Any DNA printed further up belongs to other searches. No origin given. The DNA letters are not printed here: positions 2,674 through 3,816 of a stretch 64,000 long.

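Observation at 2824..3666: Low-GC DUF5710-like / coiled-coil / HEPN-like gene inserted into, and translationally coupled with, the ExoVII (xseA-xseB) operon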

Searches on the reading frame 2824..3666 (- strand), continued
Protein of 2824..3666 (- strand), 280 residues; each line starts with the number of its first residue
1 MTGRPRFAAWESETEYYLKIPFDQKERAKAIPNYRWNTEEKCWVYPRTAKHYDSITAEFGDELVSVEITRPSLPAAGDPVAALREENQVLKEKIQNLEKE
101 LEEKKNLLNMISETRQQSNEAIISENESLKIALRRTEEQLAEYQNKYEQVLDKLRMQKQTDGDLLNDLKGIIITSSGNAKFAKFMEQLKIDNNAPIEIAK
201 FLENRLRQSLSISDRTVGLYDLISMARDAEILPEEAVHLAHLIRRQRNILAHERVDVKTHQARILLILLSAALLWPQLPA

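Call 20: find_related_loci(query=A1, collection=genome_contigs, flank=6000)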
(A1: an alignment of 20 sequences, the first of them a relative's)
Query A1 (280 aa) in genome_contigs; peptide patterns used: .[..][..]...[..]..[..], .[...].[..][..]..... (x = any residue, [..] = any of these).
154 stretches matched a pattern; 8 encode a relative of the query (tblastn E <= 1e-3); 8 distinct loci.
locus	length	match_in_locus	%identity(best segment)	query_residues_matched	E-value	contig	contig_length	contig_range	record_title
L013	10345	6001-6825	53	7-272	6e-92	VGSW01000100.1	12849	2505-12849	MAG: Deltaproteobacteria bacterium isolate K_DeepCast_300m_m2_211 K_DeepCast_300m_m2_211_Ga0194111_10006869, whole genom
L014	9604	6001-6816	41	11-272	4e-62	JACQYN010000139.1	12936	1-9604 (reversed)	MAG: Deltaproteobacteria bacterium isolate NC_groundwater_1542_Pr4_S-0.65um_58_23 SR1-18-Sp65_coassembly_scaffold_186692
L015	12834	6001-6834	39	11-279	3e-50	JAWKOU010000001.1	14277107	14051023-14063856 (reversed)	MAG: Caldilineaceae bacterium isolate BC1.69 BC1.69.fa-1, whole genome shotgun sequence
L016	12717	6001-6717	30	15-278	4e-35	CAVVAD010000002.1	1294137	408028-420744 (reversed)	MAG: uncultured beta proteobacterium isolate MFD04428.bin.1.66 genome assembly, contig: contig_69592, whole genome shotg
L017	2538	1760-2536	35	11-241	1e-34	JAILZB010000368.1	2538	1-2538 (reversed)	MAG: Chloroflexota bacterium isolate HOT.Cluster.3 Contig372, whole genome shotgun sequence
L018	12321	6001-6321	47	175-280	8e-24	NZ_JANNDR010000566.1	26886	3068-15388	MAG: Chamaesiphon sp. OTE_75_metabat_556 OTE_75_k141_4280658, whole genome shotgun sequence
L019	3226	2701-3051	39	168-279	2e-18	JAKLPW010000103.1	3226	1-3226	MAG: Anaerolineae bacterium isolate bin N2.130 k141_121742, whole genome shotgun sequence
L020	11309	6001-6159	68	219-271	8e-14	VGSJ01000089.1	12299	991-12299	MAG: Deltaproteobacteria bacterium isolate K_DeepCast_150m_m2_098 K_DeepCast_150m_m2_098_Ga0194126_10010277, whole genom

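Call 24: search_protein_families(library=pfam, proteins=[L014:4680-5969:+, L014:5974-6843:+, L014:7002-7313:+, L014:7288-7554:+, L015:4287-5963:+, L015:5986-6840:+, L015:6881-7984:+, L015:7999-8688:+, L016:5974-6732:+, L016:6755-7612:+], max_evalue=0.01)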
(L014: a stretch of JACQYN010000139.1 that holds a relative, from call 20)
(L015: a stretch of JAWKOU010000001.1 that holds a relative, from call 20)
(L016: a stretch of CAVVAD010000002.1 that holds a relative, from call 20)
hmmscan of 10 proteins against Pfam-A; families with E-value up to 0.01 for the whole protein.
L014:4680-5969:+ (429 aa): 10 families
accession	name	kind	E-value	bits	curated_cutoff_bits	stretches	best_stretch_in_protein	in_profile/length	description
PF03737.21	RraA-like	-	1.1e-43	149.5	24.5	1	238-382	2-151/152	Aldolase/RraA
PF00215.30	OMPdecase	-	5.6e-35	121.7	27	1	5-203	3-219/221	Orotidine 5'-phosphate decarboxylase / HUMPS family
PF00977.27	His_biosynth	-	2.7e-08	34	23.6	1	115-195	27-108/228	Histidine biosynthesis protein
PF04481.18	DUF561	-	1.9e-06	27.7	21.6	1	148-198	173-223/243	Protein of unknown function (DUF561)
PF04131.20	NanE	-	3.4e-05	23.6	27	1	72-195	56-179/192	Putative N-acetylmannosamine-6-phosphate epimerase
PF05690.20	ThiG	-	5.7e-05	23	23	1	117-212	131-227/247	Thiazole biosynthesis protein ThiG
PF00682.25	HMGL-like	-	0.00013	21.9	29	1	6-115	14-120/260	HMGL-like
PF02581.23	TMP-TENI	-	0.00086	19.2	27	1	123-192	108-180/180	Thiamine monophosphate synthase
PF01207.24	Dus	-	0.0021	17.7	20.4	1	123-191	144-216/311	Dihydrouridine synthase (Dus)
PF03740.19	PdxJ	-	0.0027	17.3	24.5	0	116-184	20-85/234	Pyridoxal phosphate biosynthesis protein PdxJ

L014:5974-6843:+ (289 aa): 3 families
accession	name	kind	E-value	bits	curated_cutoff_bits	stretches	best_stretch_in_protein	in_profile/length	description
PF18974.5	DUF5710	-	2.8e-06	27.4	26.5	1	17-42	4-28/44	Domain of unknown function (DUF5710)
PF07902.16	Gp58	-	0.0014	17.5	34.5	1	71-159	221-310/594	gp58-like protein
PF08785.16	Ku_PK_bind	-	0.0033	18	25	1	130-196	24-94/120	Ku C terminal domain like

L014:7002-7313:+ (103 aa): 1 family
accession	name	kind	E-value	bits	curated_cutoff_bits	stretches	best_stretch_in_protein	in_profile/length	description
PF04365.19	BrnT_toxin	-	6.7e-30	103.7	34.5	1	15-92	1-77/77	Ribonuclease toxin, BrnT, of type II toxin-antitoxin system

L014:7288-7554:+ (88 aa): 1 family
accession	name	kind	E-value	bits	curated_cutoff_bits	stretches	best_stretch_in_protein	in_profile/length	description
PF14384.12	BrnA_antitoxin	-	2.4e-13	50.7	26.1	1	13-64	14-68/68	BrnA antitoxin of type II toxin-antitoxin system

L015:4287-5963:+ (558 aa): 0 families

L015:5986-6840:+ (284 aa): 1 family
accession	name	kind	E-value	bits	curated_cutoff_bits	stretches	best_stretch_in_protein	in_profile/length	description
PF03542.21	Tuberin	-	0.0014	18.3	27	1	87-180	117-203/347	Tuberin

L015:6881-7984:+ (367 aa): 9 families
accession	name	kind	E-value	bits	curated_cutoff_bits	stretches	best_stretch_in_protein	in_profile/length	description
PF00004.35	AAA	-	6.3e-33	114.5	21.2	1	154-279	1-130/131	ATPase family associated with various cellular activities (AAA)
PF03215.21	Rad17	-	1.1e-05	26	23.8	1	128-178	22-72/186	Rad17 P-loop domain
PF07728.20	AAA_5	-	0.00016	22.1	22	1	154-272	2-139/139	AAA domain (dynein-related subfamily)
PF05496.18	RuvB_N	-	0.00019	21.7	27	1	153-223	35-98/159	Holliday junction DNA helicase RuvB P-loop domain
PF07724.20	AAA_2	-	0.0029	18.1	27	0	150-247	2-101/166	AAA domain (Cdc48 subfamily)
PF13671.12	AAA_33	-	0.0031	18.3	27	0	154-178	2-26/143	AAA domain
PF24409.1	wHTH-PRTase_assc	-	0.0057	17.1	27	0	306-350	14-60/83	wHTH-PRTase associated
PF13238.12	AAA_18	-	0.006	17.5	29.4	0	155-246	2-68/128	AAA domain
PF13401.12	AAA_22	-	0.0077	17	27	0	152-175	6-29/130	AAA domain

L015:7999-8688:+ (229 aa): 0 families

L016:5974-6732:+ (252 aa): 1 family
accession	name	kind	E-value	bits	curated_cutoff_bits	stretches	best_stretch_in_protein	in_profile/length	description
PF18974.5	DUF5710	-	0.00059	19.9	26.5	1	13-38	4-28/44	Domain of unknown function (DUF5710)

L016:6755-7612:+ (285 aa): 1 family
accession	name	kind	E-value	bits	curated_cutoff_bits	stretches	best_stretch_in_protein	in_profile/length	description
PF02569.21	Pantoate_ligase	-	2e-98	329.3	20.7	1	2-281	1-267/268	Pantoate-beta-alanine ligase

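Call 36: predict_structure(alignment_id=A1)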
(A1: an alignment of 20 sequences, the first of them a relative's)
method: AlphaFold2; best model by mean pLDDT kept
length: 280 residues; sequences in the alignment: 20
mean_pLDDT: 84.7   pTM: 0.43
mean pLDDT of the five models: 84.7, 84.3, 84.1, 84.0, 83.8
residues with pLDDT >= 90: 116; 70-90: 134; 50-70: 23; < 50: 7
segments of 3 or more residues with pLDDT < 50: 1-4, 75-77
pLDDT, mean of each block of 10 residues (from residue 1): 63 87 86 88 88 85 76 56 79 93 93 89 92 94 89 64 73 78 88 91 92 91 94 92 94 85 90 82
secondary structure, 60 per line:
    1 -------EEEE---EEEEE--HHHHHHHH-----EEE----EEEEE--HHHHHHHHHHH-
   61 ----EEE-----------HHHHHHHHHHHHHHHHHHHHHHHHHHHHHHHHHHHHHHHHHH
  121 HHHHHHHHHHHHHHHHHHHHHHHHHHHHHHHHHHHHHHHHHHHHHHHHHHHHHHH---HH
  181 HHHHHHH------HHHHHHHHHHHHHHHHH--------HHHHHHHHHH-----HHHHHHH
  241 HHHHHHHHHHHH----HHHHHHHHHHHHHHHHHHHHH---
elements in order: E8-11 E15-19 H22-29 E35-37 E42-46 H49-59 E65-67 H79-175 H179-187 H194-210 H219-228 H234-252 H257-277

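Call 40: search_solved_structures(query=A1, max_evalue=10, show_alignments=0)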
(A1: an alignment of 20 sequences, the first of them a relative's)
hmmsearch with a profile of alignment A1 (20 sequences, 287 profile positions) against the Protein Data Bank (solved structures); distinct sequences matched with E-value up to 10: 113 (the best 60 are shown).
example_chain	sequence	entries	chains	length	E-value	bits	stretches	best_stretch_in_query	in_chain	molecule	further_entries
8tek_E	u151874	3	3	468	0.00026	24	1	49-213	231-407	Growth-arrest-specific microtubule-binding protein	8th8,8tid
5xg2_A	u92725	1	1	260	0.00032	23.7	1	73-162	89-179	Chromosome partition protein Smc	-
9rgv_A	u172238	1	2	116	0.008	19.1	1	73-158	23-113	sc-apCC3-CW1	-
9rgw_A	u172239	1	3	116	0.01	18.7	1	74-156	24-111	sc-apCC3-CW2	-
9rgx_A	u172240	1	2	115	0.012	18.5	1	81-166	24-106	sc-apCC3-ACW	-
8q5h_K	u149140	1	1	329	0.014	18.3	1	79-197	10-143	Kinetochore scaffold 1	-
6pfp_A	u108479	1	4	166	0.015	18.2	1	71-193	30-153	Myosin-7 fused to GP7 and EB1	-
9rgy_A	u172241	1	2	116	0.015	18.2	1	81-164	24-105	sc-apCC3-CW-0NTT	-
9tlt_A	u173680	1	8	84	0.017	18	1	77-148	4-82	Sc-apCC-2-KLHL20-4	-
8xwx_E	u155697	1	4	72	0.021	17.7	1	113-166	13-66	B-cell receptor-associated protein 31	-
2no2_A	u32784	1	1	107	0.023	17.6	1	75-160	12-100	Huntingtin-interacting protein 1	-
4jzl_A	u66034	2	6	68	0.024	17.5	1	113-164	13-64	B-cell receptor-associated protein 31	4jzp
2mwg_A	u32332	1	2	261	0.042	16.7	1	111-251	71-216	Blue-light photoreceptor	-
3mq7_A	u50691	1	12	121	0.042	16.7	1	79-167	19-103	Bone marrow stromal antigen 2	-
4zry_B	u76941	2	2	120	0.043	16.7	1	72-160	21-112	Keratin, type II cytoskeletal 1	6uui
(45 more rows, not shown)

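Call 41: fold_search(model_id=the predicted structure, library=pdb)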
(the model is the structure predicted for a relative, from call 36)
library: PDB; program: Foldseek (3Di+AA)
matches with E <= 10: 156; with E <= 0.001: 0
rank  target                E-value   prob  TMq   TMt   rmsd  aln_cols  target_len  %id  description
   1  1wwp_A                1.0e-01  0.99  0.24  0.50   3.8        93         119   20  Crystal structure of ttk003001694 from Thermus Thermophilus HB8 (released 2005-07-12)
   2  2fwr_B                2.5e-01  0.97  0.18  0.13   3.6        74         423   11  Structure of Archaeoglobus Fulgidis XPB (released 2006-04-18)
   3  5tnu_B                3.9e-01  0.87  0.18  0.13   4.0        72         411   17  S. tokodaii XPB II crystal structure at 3.0 Angstrom resolution (released 2017-11-01)
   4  2fz4                  5.8e-01  0.75  0.16  0.21   4.3        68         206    9  Crystal Structure of the N-terminal half of Archaeoglobus Fulgidus XPB (released 2006-04-18)
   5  6p66_A                7.3e-01  0.69  0.16  0.11   4.3        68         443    9  The crystal structure of the XPB complex with Bax1 from Archaeoglobus fulgidus at 3.0 Angstrom resolution (released 2020-06-17)
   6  2hsb                  9.7e-01  0.69  0.28  0.54   7.0       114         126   10  Crystal structure of a hepn domain containing protein (af_0298) from archaeoglobus fulgidus at 1.95 A resolution (released 2006-08-15)
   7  1o3u                  1.1e+00  0.21  0.19  0.38   8.1       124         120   11  Crystal structure of an hepn domain protein (tm0613) from thermotoga maritima at 1.75 A resolution (released 2003-04-22)
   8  3glh_E                1.3e+00  0.21  0.19  0.16   7.6       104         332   16  Crystal Structure of the E. coli clamp loader bound to Psi Peptide (released 2009-05-26)
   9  1jr3_E                1.3e+00  0.21  0.19  0.16   7.6       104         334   16  Crystal Structure of the Processivity Clamp Loader Gamma Complex of E. coli DNA Polymerase III (released 2001-09-26)
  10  4o66_A                1.4e+00  0.25  0.13  0.46   9.9        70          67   16  Crystal Structure of SMARCAL1 HARP substrate recognition domain (released 2014-05-14)
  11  8ves_A                1.5e+00  0.04  0.10  0.10  16.3       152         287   11  Structure of YicC endoribonuclease bound to an RNA substrate (released 2024-09-04)
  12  5tnu_A                1.6e+00  0.51  0.17  0.12   4.0        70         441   16  S. tokodaii XPB II crystal structure at 3.0 Angstrom resolution (released 2017-11-01)
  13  3h2v_B                1.6e+00  0.14  0.15  0.23  11.9       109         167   13  Human raver1 RRM1 domain in complex with human vinculin tail domain Vt (released 2009-07-28)
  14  9k8h_A                1.7e+00  0.18  0.17  0.44  11.6        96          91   10  Cryo-EM structure of C2 symmetric interface of designed zinc-induced tetrahedron Cage-t32-Zn1-HEHE-35 (released 2025-10-29)
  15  2hfi_MODEL_1_A        1.7e+00  0.08  0.13  0.22  11.5       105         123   12  Solution NMR Structure of Protein yppE from Bacillus subtilis. Northeast Structural Genomics Consortium Target (released 2006-07-25)
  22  7ae8_C                2.0e+00  0.35  0.26  0.46   8.0       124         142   14  Crystal structure of HEPN(R102A) toxin (released 2020-12-30)
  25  7ae8_D                2.3e+00  0.33  0.26  0.44   8.5       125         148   13  Crystal structure of HEPN(R102A) toxin (released 2020-12-30)
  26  7ae8_A                2.3e+00  0.18  0.22  0.34   7.8       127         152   16  Crystal structure of HEPN(R102A) toxin (released 2020-12-30)
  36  7ae8_B                2.9e+00  0.35  0.27  0.46   6.7       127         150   16  Crystal structure of HEPN(R102A) toxin (released 2020-12-30)
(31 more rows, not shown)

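Call 49: search_protein_representatives(alignment_id=A1)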
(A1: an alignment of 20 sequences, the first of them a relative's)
Query: 20 sequences, 287 profile positions. Proteins with E-value up to 0.001 (for the whole library): 552; up to 1e-10: 356; up to 1e-30: 158. The best 150 are listed.
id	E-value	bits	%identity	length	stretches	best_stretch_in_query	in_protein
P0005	3.5e-112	391.1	-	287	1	4-287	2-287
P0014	5.0e-107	374.2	-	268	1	7-287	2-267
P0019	4.4e-106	371.1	-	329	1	1-287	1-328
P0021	4.6e-106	371.1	-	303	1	2-287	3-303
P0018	4.6e-96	338.2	-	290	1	9-287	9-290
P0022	1.3e-91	323.6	-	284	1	7-287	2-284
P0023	4.1e-91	322.0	-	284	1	7-286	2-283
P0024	7.9e-91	321.1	-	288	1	5-287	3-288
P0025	3.2e-87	309.2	-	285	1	7-287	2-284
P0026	5.8e-86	305.1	-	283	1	7-285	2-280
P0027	7.4e-86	304.8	-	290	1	7-287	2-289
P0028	2.2e-85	303.2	-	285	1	8-287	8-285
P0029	6.1e-84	298.5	-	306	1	7-287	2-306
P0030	8.5e-84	298.0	-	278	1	6-287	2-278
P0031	1.3e-82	294.2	-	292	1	7-287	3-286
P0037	4.4e-78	279.2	-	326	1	7-287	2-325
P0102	5.3e-48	180.5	-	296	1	4-283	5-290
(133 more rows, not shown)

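Call 53: find_related_loci(query=A1, collection=metagenome_contigs, flank=5000)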
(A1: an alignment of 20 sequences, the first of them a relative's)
Query A1 (280 aa) in metagenome_contigs; peptide patterns used: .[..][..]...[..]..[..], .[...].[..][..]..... (x = any residue, [..] = any of these).
401 stretches matched a pattern; 11 encode a relative of the query (tblastn E <= 1e-3); 11 distinct loci.
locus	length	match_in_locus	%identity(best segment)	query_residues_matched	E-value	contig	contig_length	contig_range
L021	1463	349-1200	73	1-279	9e-142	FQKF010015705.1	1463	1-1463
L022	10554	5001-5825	53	7-272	5e-92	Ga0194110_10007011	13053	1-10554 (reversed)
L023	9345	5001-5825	53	7-272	5e-92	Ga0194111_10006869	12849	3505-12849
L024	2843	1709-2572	40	1-279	2e-61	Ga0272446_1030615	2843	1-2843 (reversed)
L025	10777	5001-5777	39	11-279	9e-51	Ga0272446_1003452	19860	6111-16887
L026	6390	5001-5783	36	11-279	1e-48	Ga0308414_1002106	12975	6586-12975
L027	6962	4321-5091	38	11-279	5e-47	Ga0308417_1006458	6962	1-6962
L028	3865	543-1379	38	11-279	1e-45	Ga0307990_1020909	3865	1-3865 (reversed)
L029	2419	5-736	38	24-279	8e-45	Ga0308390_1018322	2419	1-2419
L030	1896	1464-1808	41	1-119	3e-26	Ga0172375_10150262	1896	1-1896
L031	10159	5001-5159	68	219-271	7e-14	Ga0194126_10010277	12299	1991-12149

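Call 54: find_related_loci(query=A1, collection=viral_contigs, flank=5000)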
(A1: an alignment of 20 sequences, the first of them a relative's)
Query A1 (280 aa) in viral_contigs; peptide patterns used: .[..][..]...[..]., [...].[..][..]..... (x = any residue, [..] = any of these).
130 stretches matched a pattern, but none encodes a relative of the query by tblastn (E <= 1e-3).

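Call 56: search_dna_similar(query=window:2824-3666:-, collection=plasmids, mode=protein, max_evalue=0.001, max_rows=25)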
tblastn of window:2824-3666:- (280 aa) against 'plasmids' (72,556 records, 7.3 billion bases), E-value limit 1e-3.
No match.

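Call 57: search_dna_similar(query=window:2824-3666:-, collection=phages, mode=protein, max_evalue=0.001, max_rows=25)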
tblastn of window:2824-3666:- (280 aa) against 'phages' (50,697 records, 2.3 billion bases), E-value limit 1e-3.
No match.

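Call 58: find_homologous_proteins(query=A2, max_evalue=1e-10)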
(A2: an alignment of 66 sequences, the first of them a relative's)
Query A2 (66 sequences) (280 aa, profile of the alignment): 15 proteins with E <= 1e-10 among 8000 candidates.
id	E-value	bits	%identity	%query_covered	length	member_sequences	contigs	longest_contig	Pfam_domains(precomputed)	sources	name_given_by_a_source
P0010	1.6e-100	355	37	96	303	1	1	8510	PF06810.18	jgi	jgi:hypothetical protein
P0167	1.6e-93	332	40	96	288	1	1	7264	PF18974.6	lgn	-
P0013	1.9e-90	322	38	96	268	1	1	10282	-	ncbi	-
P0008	3.4e-89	317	43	96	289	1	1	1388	PF18974.6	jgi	jgi:chromosome segregation ATPase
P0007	9.2e-89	316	43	96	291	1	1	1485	PF18974.6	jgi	jgi:hypothetical protein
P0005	1.6e-88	315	54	98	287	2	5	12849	PF18974.6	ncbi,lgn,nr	ncbi:MAG: hypothetical protein FJ134_11305 [Deltaproteobacteria bacterium]|nr:hypothetical protein [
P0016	6.4e-84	300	39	96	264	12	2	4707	-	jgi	jgi:hypothetical protein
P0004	1.4e-83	299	71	100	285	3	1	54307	PF18974.6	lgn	-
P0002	7.9e-83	297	73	100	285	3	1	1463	PF18974.6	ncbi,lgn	-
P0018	1.3e-82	296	38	96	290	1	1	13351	-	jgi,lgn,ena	-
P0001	3.0e-82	295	100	100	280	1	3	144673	PF18974.6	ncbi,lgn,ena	-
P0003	7.1e-81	290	72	100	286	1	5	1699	PF18974.6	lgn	-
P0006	8.1e-80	287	46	99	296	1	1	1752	PF18974.6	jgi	jgi:hypothetical protein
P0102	4.7e-68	248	29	95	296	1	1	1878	-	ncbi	-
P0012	3.4e-63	232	41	86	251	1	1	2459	PF25986.1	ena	-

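Call 59: find_encoding_contigs(protein=P0022, flank=5000, max_places=2)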
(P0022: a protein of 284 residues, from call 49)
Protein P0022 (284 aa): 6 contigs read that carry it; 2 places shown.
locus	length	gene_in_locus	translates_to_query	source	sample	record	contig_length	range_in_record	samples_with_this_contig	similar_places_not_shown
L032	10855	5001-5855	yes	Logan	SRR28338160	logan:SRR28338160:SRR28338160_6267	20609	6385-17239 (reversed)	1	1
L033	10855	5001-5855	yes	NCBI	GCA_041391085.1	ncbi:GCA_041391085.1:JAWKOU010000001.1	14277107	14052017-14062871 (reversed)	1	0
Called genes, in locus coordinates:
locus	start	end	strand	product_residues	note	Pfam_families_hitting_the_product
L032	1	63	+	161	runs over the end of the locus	-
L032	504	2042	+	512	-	PF02384:N6_Mtase, PF01170:UPF0020, PF20473:MmeI_Mtase (faint)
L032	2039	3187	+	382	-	PF01420:Methylase_S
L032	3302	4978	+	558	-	-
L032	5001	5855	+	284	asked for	-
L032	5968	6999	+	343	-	PF03215:Rad17 (weak), PF00004:AAA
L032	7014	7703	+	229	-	PF27160:Y4kK_N, PF27210:Y4kK_2nd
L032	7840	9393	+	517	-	PF00082:Peptidase_S8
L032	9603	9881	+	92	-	PF04365:BrnT_toxin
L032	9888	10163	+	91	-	PF12441:CopG_antitoxin (weak)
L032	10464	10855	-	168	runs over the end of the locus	PF00075:RNase_H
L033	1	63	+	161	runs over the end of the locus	-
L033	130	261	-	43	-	-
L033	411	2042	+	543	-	PF12161:HsdM_N (weak), PF02384:N6_Mtase, PF01170:UPF0020, PF20473:MmeI_Mtase (faint)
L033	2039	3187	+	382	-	PF01420:Methylase_S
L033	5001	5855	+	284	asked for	-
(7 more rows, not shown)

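Call 60: find_encoding_contigs(protein=P0167, flank=5000, max_places=2)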
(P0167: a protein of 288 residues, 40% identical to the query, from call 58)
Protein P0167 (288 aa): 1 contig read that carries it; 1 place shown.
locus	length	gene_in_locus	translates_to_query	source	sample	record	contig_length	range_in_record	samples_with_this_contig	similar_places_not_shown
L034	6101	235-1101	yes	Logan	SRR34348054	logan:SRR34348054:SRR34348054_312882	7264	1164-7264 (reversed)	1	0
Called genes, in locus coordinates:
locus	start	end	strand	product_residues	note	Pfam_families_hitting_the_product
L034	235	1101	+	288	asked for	PF18974:DUF5710 (weak)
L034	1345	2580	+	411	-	PF00149:Metallophos, PF12850:Metallophos_2 (weak)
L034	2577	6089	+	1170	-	-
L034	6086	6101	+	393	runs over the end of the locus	?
